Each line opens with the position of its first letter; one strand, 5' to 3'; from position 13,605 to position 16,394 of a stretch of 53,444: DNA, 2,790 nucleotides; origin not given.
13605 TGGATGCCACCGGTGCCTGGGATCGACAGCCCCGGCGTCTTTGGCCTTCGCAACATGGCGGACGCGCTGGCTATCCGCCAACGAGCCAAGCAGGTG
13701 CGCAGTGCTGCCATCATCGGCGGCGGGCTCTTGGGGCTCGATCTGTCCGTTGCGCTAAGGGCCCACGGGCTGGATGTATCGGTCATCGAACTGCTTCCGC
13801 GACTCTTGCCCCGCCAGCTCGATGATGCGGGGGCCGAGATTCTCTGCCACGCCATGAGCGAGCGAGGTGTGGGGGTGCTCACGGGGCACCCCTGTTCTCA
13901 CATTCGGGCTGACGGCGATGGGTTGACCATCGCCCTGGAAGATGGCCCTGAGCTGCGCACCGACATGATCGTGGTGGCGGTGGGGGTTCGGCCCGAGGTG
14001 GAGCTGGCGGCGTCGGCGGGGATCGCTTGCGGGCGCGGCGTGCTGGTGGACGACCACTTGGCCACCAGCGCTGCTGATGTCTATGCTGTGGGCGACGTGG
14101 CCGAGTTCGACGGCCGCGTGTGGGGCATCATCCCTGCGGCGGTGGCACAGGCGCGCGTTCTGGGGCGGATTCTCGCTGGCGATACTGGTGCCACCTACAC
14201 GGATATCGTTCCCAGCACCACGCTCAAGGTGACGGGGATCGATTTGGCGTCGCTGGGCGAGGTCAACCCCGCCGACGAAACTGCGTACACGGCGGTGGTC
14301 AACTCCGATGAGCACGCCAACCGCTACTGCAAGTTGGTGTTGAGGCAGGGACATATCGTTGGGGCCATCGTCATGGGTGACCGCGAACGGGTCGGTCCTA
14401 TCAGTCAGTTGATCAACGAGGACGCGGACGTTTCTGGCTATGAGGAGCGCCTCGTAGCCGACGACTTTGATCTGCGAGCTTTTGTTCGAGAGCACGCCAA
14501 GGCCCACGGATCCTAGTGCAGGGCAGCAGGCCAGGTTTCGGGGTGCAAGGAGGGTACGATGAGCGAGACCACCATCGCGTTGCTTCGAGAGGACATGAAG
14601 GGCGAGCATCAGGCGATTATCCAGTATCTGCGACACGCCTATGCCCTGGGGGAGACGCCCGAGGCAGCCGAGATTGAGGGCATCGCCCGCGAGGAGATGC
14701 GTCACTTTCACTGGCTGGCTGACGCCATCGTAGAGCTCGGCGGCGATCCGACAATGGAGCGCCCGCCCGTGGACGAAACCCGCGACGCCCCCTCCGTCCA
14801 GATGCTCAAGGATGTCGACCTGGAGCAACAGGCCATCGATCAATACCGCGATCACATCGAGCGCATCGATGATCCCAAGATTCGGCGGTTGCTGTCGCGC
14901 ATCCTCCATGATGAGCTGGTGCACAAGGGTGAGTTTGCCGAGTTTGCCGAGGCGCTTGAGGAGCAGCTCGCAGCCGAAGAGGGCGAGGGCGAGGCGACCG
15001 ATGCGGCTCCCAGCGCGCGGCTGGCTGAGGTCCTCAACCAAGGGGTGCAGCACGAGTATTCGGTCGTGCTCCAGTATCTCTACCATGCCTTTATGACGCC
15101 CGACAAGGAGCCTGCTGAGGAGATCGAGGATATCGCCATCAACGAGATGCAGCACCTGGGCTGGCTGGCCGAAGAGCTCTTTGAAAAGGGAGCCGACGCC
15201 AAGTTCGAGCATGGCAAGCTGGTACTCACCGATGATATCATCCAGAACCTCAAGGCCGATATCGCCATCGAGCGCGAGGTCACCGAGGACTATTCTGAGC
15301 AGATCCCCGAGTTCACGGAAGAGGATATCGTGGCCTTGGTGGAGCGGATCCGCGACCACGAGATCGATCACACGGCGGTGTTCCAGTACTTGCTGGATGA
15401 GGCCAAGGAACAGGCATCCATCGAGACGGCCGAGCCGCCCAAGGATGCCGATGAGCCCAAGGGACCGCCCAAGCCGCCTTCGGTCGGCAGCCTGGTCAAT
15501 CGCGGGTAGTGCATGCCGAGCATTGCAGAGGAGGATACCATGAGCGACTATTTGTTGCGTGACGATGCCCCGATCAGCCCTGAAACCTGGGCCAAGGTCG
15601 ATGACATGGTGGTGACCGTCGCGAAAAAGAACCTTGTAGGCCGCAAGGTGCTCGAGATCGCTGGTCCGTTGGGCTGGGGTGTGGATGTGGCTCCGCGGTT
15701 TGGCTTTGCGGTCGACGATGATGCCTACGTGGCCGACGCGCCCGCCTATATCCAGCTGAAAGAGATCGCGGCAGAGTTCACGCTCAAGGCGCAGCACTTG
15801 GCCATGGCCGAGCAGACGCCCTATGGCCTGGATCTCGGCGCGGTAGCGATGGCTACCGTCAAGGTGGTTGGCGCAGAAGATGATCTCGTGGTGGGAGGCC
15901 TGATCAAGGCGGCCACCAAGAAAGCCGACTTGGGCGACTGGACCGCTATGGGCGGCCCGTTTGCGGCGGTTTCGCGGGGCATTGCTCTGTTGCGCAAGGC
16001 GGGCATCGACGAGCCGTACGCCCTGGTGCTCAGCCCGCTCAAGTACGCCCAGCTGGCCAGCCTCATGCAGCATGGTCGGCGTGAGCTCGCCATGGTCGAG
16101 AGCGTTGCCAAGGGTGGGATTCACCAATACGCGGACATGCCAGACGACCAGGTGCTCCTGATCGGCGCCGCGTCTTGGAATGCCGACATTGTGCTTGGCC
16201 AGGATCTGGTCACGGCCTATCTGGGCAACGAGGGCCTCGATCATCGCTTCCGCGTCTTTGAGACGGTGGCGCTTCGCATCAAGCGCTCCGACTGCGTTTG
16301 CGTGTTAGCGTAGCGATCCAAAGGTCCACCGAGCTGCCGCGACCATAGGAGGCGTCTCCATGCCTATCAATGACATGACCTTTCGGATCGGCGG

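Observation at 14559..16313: Family-1 encapsulin with a single-chain tandem diiron (double ferritin/Bfr-like) cargo carrying an ............ loading tail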

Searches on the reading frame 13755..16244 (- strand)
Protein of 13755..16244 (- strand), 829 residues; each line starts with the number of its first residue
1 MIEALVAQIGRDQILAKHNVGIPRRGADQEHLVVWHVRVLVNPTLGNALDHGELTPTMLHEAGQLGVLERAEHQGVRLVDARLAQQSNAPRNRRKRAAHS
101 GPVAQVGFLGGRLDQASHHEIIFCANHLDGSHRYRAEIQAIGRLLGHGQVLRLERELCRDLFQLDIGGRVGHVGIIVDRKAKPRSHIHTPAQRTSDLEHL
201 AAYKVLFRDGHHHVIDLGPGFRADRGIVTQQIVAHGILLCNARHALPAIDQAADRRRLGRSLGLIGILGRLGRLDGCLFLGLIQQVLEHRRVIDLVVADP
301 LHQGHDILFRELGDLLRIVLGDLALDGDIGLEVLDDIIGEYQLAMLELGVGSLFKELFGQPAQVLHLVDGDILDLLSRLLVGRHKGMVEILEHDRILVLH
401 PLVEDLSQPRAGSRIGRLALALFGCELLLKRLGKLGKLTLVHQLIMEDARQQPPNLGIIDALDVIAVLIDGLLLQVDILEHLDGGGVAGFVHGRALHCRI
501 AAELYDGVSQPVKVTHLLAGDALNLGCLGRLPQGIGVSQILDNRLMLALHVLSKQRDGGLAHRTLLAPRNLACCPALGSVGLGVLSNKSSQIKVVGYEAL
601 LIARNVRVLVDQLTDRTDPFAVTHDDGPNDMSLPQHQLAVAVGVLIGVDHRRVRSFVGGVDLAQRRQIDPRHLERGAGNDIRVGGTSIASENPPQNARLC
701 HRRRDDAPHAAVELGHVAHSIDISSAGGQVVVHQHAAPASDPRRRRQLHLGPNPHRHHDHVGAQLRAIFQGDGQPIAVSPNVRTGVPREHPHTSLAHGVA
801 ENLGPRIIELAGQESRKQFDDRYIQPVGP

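Call 59: search_protein_families(library=pfam, proteins=[window:13755-16244:-], max_evalue=0.001)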
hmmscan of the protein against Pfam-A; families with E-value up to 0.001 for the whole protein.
window:13755-16244:- (829 aa): 0 families
